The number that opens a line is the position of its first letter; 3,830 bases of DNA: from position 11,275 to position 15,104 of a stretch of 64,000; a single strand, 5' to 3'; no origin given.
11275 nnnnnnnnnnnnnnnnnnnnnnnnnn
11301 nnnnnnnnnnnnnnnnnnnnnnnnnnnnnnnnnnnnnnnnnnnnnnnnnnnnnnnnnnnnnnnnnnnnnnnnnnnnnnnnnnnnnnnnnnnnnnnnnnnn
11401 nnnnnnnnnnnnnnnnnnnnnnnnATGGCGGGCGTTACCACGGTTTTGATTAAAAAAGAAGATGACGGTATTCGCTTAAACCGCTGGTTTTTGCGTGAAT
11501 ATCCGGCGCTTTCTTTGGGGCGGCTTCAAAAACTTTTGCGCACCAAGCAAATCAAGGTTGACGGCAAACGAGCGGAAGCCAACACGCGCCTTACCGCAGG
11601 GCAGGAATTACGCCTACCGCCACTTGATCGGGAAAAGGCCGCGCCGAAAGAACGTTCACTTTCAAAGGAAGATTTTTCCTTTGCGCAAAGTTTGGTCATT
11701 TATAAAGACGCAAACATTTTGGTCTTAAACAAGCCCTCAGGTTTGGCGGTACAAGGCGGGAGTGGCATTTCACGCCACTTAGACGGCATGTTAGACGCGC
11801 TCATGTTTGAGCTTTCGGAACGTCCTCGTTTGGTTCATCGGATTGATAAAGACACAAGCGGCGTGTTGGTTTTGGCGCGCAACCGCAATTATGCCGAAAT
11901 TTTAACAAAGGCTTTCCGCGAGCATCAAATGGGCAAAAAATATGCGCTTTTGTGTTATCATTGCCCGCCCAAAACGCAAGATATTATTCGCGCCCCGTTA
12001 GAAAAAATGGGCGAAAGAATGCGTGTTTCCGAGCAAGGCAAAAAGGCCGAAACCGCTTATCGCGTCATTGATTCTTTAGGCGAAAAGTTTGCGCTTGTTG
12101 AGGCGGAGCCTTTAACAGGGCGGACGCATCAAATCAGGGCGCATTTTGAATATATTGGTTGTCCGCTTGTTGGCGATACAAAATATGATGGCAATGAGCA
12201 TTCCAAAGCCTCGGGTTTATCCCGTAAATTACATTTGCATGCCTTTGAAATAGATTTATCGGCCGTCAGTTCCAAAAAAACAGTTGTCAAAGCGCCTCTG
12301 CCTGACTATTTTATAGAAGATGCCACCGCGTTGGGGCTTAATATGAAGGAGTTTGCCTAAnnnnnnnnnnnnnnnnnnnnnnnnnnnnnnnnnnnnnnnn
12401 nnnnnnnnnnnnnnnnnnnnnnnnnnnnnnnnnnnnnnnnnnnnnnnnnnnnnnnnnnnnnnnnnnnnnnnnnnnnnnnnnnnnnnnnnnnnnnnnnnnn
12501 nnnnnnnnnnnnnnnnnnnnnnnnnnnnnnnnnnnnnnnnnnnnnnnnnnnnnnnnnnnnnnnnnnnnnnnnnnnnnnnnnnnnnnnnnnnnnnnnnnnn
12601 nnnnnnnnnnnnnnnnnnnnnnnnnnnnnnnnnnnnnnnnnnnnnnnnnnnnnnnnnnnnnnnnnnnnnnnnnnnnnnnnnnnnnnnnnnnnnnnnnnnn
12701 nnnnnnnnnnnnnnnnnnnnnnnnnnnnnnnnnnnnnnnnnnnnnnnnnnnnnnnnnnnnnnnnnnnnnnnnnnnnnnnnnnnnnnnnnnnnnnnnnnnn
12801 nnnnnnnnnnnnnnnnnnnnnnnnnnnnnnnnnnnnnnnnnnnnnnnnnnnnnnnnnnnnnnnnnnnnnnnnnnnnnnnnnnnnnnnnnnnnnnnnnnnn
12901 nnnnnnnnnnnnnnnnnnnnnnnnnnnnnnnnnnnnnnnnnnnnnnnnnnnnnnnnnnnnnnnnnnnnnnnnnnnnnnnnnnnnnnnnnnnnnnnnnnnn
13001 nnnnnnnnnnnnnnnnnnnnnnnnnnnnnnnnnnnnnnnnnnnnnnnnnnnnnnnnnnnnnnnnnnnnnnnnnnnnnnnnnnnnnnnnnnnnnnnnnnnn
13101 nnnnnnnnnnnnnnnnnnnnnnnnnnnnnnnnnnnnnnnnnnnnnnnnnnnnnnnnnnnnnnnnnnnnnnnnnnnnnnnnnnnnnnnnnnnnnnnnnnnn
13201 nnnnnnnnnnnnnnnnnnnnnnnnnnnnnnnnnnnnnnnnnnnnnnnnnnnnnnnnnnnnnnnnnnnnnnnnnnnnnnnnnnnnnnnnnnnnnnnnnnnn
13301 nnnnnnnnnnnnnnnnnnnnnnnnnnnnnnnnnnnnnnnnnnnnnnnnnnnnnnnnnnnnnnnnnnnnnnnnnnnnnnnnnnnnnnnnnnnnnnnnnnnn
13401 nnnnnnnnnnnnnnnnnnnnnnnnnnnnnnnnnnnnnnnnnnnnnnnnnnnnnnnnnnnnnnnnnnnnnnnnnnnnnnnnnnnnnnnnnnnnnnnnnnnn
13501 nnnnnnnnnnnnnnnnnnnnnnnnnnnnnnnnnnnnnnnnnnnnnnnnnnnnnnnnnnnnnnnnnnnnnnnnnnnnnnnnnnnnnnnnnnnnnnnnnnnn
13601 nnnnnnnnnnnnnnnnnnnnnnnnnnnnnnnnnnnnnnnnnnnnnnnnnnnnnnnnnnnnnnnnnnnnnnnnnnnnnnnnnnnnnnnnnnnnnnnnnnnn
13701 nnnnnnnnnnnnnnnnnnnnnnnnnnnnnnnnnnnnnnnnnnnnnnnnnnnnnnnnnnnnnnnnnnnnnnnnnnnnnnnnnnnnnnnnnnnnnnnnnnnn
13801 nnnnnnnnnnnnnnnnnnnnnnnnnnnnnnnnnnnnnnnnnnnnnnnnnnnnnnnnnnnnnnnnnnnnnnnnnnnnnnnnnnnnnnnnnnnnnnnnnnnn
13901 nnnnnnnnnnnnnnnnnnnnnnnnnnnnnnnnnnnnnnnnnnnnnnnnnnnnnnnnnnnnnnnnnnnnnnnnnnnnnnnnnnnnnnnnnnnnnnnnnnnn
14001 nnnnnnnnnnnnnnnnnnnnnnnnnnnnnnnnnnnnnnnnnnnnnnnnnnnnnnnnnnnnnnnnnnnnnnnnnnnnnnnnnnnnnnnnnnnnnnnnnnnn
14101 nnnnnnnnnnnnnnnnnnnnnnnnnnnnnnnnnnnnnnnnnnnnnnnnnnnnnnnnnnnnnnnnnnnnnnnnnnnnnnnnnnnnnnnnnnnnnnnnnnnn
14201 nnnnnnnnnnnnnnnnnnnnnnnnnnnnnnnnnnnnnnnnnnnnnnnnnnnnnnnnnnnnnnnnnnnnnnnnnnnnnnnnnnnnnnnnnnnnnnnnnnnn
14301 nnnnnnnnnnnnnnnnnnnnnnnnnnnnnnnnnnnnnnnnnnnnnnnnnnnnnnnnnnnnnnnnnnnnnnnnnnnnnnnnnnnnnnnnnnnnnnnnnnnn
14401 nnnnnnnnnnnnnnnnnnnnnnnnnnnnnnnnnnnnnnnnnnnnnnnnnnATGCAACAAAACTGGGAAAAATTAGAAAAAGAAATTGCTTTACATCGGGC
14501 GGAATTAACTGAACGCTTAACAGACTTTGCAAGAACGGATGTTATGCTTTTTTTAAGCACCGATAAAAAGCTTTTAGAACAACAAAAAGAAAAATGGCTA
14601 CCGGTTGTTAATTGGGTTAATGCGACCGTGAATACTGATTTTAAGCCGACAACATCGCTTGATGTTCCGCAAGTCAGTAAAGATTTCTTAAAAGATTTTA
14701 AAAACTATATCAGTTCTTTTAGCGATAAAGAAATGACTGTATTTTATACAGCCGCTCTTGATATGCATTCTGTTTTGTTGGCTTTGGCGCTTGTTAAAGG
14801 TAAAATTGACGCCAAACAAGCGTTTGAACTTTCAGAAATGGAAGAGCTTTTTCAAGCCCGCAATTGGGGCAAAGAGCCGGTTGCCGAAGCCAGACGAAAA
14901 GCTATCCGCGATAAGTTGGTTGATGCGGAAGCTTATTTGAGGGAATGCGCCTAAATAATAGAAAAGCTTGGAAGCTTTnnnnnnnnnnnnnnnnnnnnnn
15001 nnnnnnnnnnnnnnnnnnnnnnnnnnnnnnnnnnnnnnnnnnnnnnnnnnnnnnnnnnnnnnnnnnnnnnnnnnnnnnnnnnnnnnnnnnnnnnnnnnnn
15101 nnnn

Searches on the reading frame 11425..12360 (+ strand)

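Call 15: search_protein_families(library=ncbifam, proteins=[window:11425-12360:+])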
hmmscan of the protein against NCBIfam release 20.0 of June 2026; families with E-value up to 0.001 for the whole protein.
window:11425-12360:+ (311 aa): 7 families
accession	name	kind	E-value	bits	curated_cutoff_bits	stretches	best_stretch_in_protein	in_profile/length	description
TIGR00005.1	rluA_subfam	subfamily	8.2e-57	192.8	192.7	1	12-296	2-290/298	RluA family pseudouridine synthase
NF008249.0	PRK11025.1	equivalog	9.3e-47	159.4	378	1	4-292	8-302/317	23S rRNA pseudouridine(955/2504/2580) synthase RluC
NF008385.0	PRK11180.1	equivalog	8.8e-31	107.4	351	1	8-303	10-312/325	23S rRNA pseudouridine(1911/1915/1917) synthase RluD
NF007543.0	PRK10158.1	equivalog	5.6e-26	91.6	286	1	90-278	15-202/219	bifunctional tRNA pseudouridine(32) synthase/23S rRNA pseudouridine(746) synthase RluA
TIGR01621.1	RluA-like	hypoth_equivalog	4.1e-25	88.3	222.3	1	91-283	4-188/217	TIGR01621 family pseudouridine synthase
NF008321.0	PRK11112.1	equivalog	6e-23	81.4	328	1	91-295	4-226/257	tRNA pseudouridine(65) synthase TruC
TIGR00093.1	TIGR00093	subfamily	0.00018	21.3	109.3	1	133-248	30-135/161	pseudouridine synthase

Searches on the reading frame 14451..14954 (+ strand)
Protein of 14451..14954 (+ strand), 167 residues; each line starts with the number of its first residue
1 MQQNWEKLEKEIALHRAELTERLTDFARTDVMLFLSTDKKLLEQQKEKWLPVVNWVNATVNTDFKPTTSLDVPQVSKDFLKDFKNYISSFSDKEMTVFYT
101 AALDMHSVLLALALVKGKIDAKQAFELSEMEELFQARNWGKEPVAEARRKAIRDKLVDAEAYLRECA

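Call 15: search_protein_families(library=ncbifam, proteins=[window:14451-14954:+])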
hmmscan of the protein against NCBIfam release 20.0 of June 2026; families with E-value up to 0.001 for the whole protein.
window:14451-14954:+ (167 aa): 0 families

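Call 65: find_encoding_contigs(protein=window:14451-14954:+, flank=3000, max_places=10)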
Protein window:14451-14954:+ (167 aa): 15 contigs read that carry it; 10 places shown.
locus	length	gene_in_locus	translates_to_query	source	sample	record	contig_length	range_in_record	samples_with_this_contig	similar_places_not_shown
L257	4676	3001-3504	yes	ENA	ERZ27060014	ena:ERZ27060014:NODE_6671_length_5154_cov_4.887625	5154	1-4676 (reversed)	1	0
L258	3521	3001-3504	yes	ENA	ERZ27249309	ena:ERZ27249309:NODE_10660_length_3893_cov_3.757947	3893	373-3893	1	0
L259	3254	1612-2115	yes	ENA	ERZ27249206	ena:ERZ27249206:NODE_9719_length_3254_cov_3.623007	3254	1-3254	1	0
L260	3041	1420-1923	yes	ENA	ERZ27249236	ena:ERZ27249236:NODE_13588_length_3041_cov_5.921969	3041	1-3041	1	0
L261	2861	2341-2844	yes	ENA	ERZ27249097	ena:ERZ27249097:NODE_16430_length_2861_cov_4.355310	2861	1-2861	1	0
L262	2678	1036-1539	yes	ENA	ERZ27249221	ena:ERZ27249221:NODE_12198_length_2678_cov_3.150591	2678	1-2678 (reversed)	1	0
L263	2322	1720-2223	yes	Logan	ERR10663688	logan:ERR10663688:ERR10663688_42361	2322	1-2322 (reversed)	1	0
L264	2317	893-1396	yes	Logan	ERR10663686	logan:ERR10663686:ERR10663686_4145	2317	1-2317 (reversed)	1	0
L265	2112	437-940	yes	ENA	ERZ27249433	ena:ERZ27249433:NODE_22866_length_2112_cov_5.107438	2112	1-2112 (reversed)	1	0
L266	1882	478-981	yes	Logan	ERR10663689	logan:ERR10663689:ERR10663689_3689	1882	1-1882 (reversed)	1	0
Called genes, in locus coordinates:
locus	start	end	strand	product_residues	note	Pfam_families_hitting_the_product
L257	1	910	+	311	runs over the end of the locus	PF00849:PseudoU_synth_2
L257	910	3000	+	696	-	PF05170:AsmA, PF05359:DUF748, PF05170:AsmA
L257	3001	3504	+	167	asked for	PF07542:ATP12 (weak)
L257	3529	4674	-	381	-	?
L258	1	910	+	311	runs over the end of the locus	PF00849:PseudoU_synth_2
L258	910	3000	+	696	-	PF05170:AsmA, PF05359:DUF748, PF05170:AsmA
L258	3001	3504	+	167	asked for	PF07542:ATP12 (weak)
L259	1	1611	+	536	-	?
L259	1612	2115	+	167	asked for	PF07542:ATP12 (weak)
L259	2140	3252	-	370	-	?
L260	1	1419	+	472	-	?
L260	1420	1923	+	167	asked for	PF07542:ATP12 (weak)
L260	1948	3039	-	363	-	?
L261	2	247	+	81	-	?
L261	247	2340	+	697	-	PF05170:AsmA, PF05359:DUF748, PF05170:AsmA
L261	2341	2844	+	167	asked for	PF07542:ATP12 (weak)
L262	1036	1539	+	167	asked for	PF07542:ATP12 (weak)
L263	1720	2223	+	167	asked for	PF07542:ATP12 (weak)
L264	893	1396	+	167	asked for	PF07542:ATP12 (weak)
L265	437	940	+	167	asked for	PF07542:ATP12 (weak)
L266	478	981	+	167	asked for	PF07542:ATP12 (weak)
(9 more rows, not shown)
